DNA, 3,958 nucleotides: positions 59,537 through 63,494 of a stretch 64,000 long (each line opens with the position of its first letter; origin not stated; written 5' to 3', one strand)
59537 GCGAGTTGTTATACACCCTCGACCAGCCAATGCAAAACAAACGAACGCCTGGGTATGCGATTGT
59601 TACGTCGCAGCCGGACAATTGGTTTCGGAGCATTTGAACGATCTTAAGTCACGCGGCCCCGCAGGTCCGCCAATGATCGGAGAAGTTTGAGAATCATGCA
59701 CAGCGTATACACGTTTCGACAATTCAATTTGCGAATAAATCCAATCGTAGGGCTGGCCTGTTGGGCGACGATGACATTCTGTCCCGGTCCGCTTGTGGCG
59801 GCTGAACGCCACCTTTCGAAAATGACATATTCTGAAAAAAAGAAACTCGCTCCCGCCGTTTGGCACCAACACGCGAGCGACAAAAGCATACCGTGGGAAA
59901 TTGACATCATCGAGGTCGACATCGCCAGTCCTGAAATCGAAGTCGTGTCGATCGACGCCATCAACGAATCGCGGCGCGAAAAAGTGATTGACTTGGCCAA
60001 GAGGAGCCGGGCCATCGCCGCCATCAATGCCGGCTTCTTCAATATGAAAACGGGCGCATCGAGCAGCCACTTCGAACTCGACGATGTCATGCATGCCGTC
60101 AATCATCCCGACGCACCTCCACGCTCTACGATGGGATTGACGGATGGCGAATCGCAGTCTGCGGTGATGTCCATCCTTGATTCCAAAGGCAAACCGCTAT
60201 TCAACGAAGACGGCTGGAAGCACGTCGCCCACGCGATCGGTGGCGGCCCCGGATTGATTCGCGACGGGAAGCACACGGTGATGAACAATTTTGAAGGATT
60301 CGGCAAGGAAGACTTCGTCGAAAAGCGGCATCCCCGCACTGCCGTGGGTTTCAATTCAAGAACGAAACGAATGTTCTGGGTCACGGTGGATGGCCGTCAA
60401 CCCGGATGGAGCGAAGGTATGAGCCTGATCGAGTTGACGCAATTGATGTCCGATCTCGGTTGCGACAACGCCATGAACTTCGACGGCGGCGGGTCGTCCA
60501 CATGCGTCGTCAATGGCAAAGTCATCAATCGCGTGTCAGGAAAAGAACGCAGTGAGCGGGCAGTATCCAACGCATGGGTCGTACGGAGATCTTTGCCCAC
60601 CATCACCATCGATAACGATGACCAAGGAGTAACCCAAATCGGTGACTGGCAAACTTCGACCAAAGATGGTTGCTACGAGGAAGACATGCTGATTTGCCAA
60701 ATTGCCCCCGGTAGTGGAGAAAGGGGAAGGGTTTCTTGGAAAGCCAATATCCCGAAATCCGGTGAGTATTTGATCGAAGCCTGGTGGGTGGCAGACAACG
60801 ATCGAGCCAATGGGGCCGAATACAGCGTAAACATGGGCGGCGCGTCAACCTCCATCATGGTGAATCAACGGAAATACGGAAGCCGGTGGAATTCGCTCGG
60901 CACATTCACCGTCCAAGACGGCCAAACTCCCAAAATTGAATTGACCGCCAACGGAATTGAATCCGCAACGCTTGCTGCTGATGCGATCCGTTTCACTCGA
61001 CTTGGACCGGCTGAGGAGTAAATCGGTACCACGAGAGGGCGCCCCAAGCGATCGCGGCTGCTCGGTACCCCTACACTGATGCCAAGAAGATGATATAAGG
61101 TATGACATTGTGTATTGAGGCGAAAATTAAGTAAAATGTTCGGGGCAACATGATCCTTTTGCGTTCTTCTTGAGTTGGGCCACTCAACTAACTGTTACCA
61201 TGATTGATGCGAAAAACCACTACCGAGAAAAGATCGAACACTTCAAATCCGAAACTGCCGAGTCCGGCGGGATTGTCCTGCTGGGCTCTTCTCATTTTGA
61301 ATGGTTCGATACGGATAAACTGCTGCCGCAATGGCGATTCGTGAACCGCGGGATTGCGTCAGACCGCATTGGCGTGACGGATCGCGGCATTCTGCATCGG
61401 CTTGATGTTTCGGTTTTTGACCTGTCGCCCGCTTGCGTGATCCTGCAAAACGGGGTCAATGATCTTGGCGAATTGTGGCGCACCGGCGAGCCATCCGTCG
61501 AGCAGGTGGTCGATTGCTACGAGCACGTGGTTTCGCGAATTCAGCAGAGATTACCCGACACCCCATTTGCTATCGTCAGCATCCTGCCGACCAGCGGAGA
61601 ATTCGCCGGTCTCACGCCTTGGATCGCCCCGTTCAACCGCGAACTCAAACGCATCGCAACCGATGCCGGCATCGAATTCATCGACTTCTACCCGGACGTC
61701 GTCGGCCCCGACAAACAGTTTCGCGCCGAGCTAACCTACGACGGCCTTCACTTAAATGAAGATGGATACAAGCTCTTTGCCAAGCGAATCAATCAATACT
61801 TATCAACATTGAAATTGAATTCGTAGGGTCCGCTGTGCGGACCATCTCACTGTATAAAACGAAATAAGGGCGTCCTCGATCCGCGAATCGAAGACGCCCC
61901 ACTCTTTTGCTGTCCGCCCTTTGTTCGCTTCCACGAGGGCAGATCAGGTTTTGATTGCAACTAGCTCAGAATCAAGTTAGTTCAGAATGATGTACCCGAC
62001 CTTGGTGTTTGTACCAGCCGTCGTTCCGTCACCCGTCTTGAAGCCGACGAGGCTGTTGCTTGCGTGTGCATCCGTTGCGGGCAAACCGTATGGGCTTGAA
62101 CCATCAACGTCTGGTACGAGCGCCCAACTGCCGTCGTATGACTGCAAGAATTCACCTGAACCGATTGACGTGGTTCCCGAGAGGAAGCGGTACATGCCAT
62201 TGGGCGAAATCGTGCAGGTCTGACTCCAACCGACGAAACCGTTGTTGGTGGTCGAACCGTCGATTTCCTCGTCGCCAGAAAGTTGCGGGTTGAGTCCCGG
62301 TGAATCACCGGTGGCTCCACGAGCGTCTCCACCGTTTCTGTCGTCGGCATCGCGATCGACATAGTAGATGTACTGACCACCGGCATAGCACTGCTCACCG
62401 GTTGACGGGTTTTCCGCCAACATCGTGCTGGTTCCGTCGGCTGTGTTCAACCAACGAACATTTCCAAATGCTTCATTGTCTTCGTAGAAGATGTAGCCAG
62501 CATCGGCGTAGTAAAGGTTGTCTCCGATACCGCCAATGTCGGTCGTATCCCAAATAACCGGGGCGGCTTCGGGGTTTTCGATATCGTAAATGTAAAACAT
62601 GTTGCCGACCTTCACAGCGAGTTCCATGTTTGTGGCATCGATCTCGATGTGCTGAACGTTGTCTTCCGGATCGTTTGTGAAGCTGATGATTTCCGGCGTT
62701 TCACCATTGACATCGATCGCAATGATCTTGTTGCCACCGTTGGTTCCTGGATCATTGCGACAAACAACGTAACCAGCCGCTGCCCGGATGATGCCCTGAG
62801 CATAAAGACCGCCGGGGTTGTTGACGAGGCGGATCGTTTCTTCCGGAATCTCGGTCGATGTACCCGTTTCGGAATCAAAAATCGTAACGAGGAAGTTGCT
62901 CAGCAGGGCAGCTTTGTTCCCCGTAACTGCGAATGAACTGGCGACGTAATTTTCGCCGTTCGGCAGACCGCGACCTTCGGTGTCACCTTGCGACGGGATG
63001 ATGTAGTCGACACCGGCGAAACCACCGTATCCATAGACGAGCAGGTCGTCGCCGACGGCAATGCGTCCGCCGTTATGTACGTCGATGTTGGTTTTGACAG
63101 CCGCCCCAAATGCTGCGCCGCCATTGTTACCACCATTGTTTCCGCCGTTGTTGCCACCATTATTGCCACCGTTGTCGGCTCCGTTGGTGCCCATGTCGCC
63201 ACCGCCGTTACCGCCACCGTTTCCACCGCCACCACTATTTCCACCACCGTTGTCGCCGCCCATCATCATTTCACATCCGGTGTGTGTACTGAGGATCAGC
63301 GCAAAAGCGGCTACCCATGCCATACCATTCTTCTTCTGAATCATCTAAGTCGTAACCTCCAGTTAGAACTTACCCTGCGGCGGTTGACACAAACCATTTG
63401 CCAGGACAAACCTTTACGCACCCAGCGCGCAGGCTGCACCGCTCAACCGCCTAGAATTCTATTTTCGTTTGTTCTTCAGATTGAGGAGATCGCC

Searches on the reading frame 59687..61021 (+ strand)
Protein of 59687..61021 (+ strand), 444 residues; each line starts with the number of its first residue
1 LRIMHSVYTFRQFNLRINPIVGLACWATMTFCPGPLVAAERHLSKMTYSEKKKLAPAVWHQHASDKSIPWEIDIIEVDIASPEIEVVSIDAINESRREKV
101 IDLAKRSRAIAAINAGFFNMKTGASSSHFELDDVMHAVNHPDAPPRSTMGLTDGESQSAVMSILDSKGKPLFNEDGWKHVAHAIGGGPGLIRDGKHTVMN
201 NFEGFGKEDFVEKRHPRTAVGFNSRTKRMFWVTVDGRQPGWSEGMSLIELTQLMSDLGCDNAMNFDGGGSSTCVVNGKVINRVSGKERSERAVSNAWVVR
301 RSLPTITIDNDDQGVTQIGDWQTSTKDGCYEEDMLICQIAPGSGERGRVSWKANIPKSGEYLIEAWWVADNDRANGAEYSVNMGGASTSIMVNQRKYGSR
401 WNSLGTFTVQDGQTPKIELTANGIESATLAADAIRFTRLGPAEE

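Call 42: search_protein_families(library=pfam, proteins=[window:59687-61021:+], max_evalue=0.0001)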
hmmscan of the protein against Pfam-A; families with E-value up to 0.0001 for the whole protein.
window:59687-61021:+ (444 aa): 2 families
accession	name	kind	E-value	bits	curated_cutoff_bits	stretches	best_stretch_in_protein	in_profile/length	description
PF09992.14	NAGPA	-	1.5e-37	129.8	25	1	108-299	2-168/169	Phosphodiester glycosidase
PF25275.1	Golvesin_C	-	1.6e-29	103.1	31.6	1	306-438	1-132/132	Golvesin C-terminal domain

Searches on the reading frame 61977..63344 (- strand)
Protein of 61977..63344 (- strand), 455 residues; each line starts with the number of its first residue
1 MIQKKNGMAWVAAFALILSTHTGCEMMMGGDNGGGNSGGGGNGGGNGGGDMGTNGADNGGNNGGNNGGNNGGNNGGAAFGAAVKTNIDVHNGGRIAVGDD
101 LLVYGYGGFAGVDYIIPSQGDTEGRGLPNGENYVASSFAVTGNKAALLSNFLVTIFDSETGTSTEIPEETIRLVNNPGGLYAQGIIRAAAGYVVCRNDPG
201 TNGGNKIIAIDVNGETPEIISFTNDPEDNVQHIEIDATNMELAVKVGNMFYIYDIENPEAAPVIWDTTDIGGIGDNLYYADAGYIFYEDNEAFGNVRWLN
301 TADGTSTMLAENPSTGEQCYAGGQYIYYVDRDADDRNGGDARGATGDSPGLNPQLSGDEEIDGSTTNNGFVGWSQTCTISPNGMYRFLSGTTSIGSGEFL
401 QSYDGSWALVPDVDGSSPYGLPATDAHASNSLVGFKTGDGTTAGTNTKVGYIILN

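Call 42: search_protein_families(library=pfam, proteins=[window:61977-63344:-], max_evalue=0.0001)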
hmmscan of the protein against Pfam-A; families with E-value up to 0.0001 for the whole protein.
window:61977-63344:- (455 aa): 0 families

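Call 73: find_encoding_contigs(protein=window:61977-63344:-, flank=10000, max_places=3)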
Protein window:61977-63344:- (455 aa): 2 contigs read that carry it; 1 place shown.
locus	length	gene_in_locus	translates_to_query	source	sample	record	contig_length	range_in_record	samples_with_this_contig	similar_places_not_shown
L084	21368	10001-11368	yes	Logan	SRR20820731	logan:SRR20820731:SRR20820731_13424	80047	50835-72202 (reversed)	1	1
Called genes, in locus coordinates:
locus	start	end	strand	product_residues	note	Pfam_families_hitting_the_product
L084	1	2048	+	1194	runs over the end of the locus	PF00082:Peptidase_S8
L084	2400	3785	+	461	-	PF00282:Pyridoxal_deC, PF00266:Aminotran_5 (weak), PF01212:Beta_elim_lyase (weak)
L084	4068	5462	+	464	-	PF12158:DUF3592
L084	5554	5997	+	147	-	PF03965:Penicillinase_R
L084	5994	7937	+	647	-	PF05569:Peptidase_M56, PF00036:EF-hand_1 (faint), PF13202:EF-hand_5 (faint)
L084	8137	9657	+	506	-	PF02638:GHL10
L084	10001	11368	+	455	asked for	-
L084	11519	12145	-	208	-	PF00657:Lipase_GDSL, PF13472:Lipase_GDSL_2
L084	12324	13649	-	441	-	PF09992:NAGPA, PF25275:Golvesin_C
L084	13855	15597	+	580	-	PF19289:PmbA_TldD_3rd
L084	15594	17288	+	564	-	PF19289:PmbA_TldD_3rd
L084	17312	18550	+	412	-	PF13458:Peripla_BP_6, PF01094:ANF_receptor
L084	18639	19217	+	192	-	-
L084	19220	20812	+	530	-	PF00342:PGI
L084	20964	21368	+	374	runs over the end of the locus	PF13421:Band_7_1, PF01145:Band_7, PF14237:GYF_2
